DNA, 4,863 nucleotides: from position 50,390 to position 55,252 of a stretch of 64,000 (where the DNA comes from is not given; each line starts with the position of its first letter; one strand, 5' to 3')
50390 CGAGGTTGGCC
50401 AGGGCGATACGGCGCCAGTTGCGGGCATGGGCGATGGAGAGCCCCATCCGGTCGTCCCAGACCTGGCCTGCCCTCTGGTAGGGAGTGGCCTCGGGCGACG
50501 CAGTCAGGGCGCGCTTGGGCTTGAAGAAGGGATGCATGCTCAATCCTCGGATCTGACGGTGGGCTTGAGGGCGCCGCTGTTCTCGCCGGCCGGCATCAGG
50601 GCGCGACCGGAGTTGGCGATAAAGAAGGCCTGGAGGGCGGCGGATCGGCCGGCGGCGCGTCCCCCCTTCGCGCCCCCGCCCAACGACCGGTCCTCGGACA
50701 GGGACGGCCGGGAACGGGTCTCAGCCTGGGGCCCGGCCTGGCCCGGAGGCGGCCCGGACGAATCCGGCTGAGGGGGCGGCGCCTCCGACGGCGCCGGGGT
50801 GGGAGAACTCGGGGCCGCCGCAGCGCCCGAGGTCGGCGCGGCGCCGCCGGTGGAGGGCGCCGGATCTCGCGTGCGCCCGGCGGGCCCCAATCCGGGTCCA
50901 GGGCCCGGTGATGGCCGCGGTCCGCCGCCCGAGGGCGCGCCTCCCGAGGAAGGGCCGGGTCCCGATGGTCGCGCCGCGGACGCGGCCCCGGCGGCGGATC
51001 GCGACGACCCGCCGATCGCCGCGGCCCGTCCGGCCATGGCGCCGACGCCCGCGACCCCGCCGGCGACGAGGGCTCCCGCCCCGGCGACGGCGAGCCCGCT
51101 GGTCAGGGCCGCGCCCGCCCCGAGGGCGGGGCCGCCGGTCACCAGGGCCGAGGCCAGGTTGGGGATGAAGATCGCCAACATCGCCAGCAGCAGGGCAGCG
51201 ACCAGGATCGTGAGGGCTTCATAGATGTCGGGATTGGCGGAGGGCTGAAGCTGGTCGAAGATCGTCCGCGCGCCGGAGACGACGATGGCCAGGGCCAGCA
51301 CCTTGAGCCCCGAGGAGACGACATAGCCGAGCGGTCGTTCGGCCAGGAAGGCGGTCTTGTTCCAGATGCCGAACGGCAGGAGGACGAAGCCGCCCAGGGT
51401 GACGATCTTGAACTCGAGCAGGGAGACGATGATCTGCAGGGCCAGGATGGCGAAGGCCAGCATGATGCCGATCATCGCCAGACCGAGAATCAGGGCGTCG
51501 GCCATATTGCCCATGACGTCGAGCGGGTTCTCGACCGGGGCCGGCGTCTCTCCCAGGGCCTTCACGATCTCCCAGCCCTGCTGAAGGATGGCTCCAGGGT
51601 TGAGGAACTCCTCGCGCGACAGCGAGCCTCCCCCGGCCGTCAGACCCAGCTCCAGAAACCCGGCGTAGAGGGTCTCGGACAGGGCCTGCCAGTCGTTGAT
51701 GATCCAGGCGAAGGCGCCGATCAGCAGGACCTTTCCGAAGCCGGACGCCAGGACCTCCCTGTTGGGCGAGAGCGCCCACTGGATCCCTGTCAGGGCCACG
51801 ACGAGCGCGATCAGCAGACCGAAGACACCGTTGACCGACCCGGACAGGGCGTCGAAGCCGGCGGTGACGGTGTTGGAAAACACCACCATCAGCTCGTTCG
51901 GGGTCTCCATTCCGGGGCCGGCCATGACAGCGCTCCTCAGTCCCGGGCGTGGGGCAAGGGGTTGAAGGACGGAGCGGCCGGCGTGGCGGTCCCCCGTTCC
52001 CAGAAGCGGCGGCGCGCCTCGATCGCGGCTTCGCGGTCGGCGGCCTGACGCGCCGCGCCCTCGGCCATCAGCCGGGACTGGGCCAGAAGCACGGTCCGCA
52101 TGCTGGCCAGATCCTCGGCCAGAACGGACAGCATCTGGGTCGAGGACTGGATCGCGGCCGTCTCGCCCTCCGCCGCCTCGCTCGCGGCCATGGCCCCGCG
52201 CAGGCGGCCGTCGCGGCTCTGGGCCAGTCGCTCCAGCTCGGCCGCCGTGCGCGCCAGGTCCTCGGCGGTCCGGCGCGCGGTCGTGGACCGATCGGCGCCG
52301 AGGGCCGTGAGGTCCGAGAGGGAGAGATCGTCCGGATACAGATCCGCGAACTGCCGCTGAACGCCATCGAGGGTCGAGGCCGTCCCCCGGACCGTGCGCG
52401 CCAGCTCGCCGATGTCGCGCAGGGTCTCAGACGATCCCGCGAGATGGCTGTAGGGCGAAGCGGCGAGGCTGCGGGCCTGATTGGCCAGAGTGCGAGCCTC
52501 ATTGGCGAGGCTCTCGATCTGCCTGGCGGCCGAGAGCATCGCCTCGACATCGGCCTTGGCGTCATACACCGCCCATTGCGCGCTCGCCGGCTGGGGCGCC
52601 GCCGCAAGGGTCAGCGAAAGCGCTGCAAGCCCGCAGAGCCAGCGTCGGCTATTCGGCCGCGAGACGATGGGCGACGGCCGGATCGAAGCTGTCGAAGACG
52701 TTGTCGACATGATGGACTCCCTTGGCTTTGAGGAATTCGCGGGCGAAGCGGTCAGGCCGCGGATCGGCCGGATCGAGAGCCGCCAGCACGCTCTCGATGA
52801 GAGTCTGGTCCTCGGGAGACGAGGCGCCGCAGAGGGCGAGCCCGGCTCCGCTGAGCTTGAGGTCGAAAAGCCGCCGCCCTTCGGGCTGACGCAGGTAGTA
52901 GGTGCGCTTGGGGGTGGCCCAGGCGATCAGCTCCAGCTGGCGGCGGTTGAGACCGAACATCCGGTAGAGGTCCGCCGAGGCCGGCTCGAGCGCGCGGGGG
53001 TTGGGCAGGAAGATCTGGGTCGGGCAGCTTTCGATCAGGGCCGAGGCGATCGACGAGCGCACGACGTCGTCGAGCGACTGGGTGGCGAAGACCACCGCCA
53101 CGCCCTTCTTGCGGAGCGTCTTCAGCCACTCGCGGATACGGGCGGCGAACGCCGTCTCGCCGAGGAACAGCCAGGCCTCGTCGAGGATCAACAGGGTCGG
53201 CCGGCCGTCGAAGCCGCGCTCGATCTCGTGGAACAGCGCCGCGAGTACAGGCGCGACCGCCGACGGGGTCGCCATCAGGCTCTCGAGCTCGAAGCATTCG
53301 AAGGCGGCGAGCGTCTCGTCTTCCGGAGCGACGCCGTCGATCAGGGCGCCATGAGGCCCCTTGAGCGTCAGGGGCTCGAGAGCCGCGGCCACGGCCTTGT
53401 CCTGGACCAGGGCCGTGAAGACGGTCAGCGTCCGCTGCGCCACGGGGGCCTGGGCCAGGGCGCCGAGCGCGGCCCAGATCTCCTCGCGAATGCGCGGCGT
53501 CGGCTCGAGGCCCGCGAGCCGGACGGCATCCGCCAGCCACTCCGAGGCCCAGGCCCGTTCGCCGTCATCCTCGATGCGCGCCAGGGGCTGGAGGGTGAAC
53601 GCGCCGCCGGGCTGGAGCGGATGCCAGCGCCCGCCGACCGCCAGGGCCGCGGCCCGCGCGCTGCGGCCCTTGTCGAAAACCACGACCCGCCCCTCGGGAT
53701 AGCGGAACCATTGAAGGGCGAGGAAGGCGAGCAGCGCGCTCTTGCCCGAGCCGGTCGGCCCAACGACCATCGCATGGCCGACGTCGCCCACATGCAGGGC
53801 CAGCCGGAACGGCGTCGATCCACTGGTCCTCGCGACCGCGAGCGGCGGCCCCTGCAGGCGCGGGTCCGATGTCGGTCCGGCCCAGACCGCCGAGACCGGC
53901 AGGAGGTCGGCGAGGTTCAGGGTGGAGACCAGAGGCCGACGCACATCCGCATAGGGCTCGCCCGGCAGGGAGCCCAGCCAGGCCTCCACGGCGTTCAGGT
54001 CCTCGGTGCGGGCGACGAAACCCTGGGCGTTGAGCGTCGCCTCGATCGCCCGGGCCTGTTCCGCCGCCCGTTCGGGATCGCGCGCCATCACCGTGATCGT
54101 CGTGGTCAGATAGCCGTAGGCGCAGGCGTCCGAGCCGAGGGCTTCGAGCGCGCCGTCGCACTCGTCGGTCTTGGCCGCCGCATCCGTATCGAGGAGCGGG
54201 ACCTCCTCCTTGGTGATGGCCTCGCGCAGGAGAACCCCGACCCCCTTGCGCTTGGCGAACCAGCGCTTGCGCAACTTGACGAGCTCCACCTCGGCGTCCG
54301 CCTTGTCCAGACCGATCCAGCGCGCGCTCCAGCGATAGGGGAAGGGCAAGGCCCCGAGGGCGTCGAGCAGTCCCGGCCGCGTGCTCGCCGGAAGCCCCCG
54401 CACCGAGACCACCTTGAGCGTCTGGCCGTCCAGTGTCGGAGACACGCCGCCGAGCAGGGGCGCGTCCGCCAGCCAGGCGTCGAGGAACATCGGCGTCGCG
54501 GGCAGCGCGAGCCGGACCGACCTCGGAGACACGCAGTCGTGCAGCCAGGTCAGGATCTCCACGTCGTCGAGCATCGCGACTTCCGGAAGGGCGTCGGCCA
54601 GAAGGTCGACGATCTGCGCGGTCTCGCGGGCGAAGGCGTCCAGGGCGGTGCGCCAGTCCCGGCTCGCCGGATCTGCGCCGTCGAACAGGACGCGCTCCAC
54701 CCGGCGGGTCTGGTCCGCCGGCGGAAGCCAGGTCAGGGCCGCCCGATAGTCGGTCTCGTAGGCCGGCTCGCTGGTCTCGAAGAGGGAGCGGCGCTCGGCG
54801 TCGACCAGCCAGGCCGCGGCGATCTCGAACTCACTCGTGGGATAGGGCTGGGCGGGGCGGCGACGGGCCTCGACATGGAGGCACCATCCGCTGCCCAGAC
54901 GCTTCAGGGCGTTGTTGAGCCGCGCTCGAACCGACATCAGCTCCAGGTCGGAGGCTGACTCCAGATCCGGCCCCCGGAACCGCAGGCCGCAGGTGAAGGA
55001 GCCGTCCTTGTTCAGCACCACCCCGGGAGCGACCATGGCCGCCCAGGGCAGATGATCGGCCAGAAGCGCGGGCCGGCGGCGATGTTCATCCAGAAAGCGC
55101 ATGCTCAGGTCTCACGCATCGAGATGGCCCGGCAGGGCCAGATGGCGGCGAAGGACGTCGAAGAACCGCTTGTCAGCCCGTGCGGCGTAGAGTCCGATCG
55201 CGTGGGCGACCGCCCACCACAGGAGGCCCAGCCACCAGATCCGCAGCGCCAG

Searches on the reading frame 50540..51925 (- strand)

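Call 85: search_protein_families(library=pfam, proteins=[window:50540-51925:-], max_evalue=0.001)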
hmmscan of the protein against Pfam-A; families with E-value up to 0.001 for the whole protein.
window:50540-51925:- (461 aa): 1 family
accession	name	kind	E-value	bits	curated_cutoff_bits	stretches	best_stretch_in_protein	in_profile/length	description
PF04610.19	TrbL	-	3.7e-38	131.9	25.9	1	40-254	2-215/215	TrbL/VirB6 plasmid conjugal transfer protein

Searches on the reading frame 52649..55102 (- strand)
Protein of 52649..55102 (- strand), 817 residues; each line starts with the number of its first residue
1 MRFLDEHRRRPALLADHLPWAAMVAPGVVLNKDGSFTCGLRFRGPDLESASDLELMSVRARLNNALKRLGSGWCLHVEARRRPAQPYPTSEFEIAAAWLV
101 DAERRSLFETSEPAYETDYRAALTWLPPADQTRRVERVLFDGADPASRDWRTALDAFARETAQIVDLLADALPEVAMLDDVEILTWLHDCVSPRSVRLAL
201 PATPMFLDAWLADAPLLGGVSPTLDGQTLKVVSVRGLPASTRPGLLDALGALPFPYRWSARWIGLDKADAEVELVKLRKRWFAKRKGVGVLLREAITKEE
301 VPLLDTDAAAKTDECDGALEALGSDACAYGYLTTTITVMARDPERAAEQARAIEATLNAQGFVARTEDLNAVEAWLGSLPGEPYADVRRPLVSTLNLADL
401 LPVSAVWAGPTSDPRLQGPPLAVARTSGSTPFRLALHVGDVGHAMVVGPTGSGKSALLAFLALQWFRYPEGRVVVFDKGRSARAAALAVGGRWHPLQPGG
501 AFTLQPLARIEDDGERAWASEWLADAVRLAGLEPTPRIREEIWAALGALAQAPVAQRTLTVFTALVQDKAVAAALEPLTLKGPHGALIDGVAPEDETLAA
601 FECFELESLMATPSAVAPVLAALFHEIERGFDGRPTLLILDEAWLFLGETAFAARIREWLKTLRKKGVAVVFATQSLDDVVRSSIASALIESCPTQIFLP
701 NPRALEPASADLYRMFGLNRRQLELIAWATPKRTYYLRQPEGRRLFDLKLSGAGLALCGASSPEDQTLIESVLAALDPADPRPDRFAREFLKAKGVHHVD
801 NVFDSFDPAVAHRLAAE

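Call 85: search_protein_families(library=pfam, proteins=[window:52649-55102:-], max_evalue=0.001)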
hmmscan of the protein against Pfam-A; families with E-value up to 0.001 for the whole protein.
window:52649-55102:- (817 aa): 6 families
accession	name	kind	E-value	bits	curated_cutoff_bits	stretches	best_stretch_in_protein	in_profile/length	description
PF19044.6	P-loop_TraG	-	3.8e-10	39.4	25.8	1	621-721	237-337/413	TraG P-loop domain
PF03135.19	CagE_TrbE_VirB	-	2.4e-09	37.9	21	1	304-388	120-204/204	CagE, TrbE, VirB family, component of type IV transporter system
PF00270.35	DEAD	-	0.0002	21.6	26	0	443-475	16-50/167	DEAD/DEAH box helicase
PF13401.12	AAA_22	-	0.00043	21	27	0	442-464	6-28/130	AAA domain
PF05872.18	HerA_C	-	0.00045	19.4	22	0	619-681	240-306/502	Helicase HerA-like C-terminal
PF10412.15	TrwB_AAD_bind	-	0.00062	19.2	20.5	0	441-478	15-51/387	Type IV secretion-system coupling protein DNA-binding domain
